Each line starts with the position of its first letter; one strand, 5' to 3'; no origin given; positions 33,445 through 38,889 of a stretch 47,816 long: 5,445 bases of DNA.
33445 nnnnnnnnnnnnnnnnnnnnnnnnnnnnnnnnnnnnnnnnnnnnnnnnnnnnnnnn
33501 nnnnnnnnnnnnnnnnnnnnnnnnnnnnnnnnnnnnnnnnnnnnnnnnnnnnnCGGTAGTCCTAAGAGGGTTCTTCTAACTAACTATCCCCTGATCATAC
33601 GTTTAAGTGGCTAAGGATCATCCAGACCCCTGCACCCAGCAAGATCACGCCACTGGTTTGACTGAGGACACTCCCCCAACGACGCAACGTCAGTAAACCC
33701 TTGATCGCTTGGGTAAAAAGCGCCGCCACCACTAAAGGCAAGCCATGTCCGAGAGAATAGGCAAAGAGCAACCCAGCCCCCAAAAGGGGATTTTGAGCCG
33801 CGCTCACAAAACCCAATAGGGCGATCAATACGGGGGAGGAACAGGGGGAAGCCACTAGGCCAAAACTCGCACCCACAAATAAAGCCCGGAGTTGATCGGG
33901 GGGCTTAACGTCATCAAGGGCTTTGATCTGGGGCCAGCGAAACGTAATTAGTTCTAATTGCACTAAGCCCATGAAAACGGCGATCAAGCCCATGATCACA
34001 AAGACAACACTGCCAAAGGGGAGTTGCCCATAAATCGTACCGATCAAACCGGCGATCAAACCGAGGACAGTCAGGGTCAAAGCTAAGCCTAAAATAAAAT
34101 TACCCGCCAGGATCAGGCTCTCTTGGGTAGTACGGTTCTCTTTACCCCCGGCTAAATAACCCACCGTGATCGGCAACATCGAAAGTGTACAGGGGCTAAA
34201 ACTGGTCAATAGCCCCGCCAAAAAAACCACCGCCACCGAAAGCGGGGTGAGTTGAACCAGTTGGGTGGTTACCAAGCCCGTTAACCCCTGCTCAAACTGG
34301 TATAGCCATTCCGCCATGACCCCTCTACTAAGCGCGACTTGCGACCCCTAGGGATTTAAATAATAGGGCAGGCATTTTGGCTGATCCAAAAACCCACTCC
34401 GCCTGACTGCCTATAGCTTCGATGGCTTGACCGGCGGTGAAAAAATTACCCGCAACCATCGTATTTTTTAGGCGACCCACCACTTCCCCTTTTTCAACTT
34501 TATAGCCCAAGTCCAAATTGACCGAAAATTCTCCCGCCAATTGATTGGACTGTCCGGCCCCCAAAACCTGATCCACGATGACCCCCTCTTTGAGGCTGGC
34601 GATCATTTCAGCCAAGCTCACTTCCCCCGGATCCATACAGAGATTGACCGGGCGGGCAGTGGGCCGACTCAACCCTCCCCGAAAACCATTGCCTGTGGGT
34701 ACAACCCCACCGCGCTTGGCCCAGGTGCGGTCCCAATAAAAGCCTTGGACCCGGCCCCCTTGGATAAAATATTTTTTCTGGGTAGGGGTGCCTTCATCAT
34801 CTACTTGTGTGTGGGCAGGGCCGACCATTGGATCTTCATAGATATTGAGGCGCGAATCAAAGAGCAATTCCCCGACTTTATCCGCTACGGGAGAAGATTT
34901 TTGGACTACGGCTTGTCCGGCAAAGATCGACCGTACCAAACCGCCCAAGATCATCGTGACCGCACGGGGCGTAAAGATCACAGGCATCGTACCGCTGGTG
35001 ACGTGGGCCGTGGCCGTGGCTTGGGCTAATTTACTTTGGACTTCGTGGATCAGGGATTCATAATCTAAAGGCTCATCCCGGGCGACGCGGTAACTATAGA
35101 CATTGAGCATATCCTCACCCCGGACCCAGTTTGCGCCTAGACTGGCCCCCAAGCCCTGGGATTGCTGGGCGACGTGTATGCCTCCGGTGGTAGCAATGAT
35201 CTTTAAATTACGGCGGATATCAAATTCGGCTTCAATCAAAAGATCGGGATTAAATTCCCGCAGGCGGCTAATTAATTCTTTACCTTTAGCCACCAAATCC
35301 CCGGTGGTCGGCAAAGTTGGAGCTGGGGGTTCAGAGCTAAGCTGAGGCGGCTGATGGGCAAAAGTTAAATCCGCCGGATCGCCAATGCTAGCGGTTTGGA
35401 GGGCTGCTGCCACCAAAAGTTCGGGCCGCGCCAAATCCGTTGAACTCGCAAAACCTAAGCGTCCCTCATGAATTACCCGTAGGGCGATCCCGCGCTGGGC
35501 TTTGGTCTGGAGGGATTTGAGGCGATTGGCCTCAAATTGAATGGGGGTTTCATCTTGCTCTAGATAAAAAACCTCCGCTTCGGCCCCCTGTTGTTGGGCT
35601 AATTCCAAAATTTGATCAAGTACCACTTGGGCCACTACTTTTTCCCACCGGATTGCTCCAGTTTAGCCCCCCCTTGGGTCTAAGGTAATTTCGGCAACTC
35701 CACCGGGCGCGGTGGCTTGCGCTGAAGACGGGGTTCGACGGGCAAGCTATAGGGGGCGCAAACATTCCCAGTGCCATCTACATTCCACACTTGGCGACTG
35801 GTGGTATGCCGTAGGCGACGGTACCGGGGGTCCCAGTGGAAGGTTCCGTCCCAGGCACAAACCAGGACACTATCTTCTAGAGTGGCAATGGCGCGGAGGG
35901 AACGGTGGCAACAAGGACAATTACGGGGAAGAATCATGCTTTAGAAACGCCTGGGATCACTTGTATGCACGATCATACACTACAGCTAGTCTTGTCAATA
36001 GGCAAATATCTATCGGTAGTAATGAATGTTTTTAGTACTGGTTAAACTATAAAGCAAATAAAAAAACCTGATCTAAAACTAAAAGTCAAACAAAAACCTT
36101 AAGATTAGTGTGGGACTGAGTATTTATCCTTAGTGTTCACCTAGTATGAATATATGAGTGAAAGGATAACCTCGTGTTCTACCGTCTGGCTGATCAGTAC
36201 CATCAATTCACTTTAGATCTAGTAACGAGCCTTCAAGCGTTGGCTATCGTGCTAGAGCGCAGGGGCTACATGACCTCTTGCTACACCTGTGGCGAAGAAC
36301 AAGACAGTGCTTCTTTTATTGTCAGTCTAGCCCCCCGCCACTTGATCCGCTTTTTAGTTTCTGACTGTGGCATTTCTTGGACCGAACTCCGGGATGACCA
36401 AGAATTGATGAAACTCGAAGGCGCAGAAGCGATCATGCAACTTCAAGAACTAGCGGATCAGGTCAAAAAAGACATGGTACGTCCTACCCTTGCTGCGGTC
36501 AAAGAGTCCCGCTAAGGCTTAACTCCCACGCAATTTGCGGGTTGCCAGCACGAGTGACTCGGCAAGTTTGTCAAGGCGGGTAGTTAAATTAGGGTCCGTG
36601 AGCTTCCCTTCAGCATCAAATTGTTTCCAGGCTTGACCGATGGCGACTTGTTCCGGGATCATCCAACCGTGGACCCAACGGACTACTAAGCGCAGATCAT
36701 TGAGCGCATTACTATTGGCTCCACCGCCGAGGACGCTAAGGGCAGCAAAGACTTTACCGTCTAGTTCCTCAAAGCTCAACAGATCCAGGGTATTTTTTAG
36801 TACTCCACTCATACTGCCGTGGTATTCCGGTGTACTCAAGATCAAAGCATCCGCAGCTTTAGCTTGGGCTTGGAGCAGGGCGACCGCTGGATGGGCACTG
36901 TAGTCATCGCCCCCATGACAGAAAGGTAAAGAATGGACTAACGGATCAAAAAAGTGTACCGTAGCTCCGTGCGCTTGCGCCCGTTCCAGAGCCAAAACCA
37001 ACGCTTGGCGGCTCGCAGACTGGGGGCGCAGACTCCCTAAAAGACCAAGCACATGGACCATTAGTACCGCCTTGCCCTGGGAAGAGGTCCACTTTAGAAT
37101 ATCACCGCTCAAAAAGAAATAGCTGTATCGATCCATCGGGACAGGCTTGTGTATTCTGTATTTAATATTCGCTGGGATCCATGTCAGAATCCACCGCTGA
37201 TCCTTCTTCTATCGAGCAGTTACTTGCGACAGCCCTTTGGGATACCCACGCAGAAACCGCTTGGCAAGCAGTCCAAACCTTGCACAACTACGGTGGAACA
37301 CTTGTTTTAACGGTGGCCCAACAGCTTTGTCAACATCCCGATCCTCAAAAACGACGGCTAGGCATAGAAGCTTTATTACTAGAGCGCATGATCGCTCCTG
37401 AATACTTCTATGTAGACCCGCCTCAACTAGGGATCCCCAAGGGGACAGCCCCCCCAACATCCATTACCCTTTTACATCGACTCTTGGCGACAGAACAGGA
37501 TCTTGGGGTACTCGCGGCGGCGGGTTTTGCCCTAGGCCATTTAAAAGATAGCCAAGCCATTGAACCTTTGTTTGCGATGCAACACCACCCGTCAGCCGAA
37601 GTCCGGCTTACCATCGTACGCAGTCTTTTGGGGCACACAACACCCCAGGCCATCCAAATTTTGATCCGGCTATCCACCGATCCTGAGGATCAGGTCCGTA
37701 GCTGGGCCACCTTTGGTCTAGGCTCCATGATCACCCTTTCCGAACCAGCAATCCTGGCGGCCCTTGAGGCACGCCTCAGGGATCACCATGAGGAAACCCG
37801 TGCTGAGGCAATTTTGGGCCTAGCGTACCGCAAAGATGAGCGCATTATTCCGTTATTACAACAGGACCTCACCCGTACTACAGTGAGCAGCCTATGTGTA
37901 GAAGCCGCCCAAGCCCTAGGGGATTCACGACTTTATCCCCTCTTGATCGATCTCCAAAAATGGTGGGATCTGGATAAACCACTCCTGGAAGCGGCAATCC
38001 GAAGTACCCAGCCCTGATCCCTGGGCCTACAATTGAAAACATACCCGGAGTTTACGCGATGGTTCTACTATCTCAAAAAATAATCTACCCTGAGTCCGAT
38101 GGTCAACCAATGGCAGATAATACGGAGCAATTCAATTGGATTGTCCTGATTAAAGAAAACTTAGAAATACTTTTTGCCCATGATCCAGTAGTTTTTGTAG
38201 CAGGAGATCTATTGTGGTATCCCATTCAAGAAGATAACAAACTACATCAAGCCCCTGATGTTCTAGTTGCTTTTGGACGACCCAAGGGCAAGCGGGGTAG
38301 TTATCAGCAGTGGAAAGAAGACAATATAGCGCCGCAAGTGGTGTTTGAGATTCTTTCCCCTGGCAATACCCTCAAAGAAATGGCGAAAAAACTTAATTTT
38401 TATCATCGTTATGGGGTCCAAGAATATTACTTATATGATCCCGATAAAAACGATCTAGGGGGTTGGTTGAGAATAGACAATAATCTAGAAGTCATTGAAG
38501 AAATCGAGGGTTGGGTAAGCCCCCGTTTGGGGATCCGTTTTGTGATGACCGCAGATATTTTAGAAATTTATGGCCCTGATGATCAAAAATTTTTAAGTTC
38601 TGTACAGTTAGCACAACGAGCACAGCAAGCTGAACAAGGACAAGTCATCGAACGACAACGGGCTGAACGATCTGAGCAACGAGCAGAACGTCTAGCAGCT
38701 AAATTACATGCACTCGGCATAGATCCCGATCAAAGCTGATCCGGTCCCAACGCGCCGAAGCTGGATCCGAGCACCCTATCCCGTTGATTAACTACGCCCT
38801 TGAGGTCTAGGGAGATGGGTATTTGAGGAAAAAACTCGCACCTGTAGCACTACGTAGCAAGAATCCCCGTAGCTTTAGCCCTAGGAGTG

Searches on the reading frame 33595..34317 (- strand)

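Call 45: search_protein_families(library=pfam, proteins=[window:33595-34317:-], max_evalue=0.00001)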
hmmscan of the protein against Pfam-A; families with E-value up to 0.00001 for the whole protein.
window:33595-34317:- (240 aa): 2 families
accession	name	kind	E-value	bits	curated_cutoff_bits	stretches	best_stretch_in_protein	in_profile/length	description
PF02683.22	DsbD_TM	-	1.8e-29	103.1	27.1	1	27-234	4-215/219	Cytochrome C biogenesis protein transmembrane domain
PF13386.12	DsbD_2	-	2.2e-10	41.2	24.9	1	31-232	2-199/199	Cytochrome C biogenesis protein transmembrane region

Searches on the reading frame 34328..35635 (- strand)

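Call 45: search_protein_families(library=pfam, proteins=[window:34328-35635:-], max_evalue=0.00001)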
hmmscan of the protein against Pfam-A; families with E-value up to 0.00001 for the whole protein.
window:34328-35635:- (435 aa): 2 families
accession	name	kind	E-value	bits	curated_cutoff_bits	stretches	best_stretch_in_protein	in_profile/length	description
PF19289.4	PmbA_TldD_3rd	-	2.1e-61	207.3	22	1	214-432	1-219/220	PmbA/TldA metallopeptidase C-terminal domain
PF01523.21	PmbA_TldD_1st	-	4.3e-10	40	20.9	1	20-80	1-63/65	PmbA/TldA metallopeptidase domain 1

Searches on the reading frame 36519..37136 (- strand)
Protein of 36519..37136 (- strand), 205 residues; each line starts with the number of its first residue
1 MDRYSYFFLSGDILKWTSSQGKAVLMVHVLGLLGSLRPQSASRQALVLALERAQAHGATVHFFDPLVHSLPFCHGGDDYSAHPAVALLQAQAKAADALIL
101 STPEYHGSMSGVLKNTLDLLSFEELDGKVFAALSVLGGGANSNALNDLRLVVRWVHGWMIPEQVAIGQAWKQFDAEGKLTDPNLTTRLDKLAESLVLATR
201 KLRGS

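Call 45: search_protein_families(library=pfam, proteins=[window:36519-37136:-], max_evalue=0.00001)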
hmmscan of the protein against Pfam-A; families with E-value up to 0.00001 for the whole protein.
window:36519-37136:- (205 aa): 2 families
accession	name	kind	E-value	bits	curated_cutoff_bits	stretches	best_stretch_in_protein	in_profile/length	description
PF03358.20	FMN_red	-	7.8e-36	123.4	24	1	28-170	2-151/152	NADPH-dependent FMN reductase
PF02525.22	Flavodoxin_2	-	5.3e-06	26.7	27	1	28-119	2-102/198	Flavodoxin-like fold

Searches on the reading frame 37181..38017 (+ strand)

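Call 3: search_protein_families(library=pfam, proteins=[window:37181-38017:+], max_evalue=0.01)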
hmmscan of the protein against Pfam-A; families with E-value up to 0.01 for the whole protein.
window:37181-38017:+ (278 aa): 4 families
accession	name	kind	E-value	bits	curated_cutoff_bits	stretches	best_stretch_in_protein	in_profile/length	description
PF13646.12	HEAT_2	-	8.7e-24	84.1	27.7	2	100-180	6-87/88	HEAT repeats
PF02985.28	HEAT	-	6.8e-10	38.7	23.5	0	158-184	2-28/31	HEAT repeat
PF03130.22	HEAT_PBS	-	1.4e-07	31.8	20.9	0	110-130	1-21/27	PBS lyase HEAT-like repeat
PF13513.12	HEAT_EZ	-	4.6e-05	24.3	27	0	148-181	20-53/55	HEAT-like repeat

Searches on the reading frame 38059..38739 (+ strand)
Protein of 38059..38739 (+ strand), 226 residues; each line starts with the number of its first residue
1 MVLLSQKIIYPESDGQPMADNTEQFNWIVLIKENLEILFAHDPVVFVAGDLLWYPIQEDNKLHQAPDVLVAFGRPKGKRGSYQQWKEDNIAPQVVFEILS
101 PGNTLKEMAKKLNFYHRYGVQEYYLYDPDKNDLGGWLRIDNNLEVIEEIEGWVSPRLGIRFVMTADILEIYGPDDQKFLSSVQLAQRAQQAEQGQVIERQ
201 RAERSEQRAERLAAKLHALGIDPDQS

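Call 3: search_protein_families(library=pfam, proteins=[window:38059-38739:+], max_evalue=0.01)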
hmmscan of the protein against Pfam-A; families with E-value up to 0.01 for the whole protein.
window:38059-38739:+ (226 aa): 1 family
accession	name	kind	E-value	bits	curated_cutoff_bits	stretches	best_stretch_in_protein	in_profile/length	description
PF05685.18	Uma2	-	3.6e-15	56.3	27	1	41-136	51-139/172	Putative restriction endonuclease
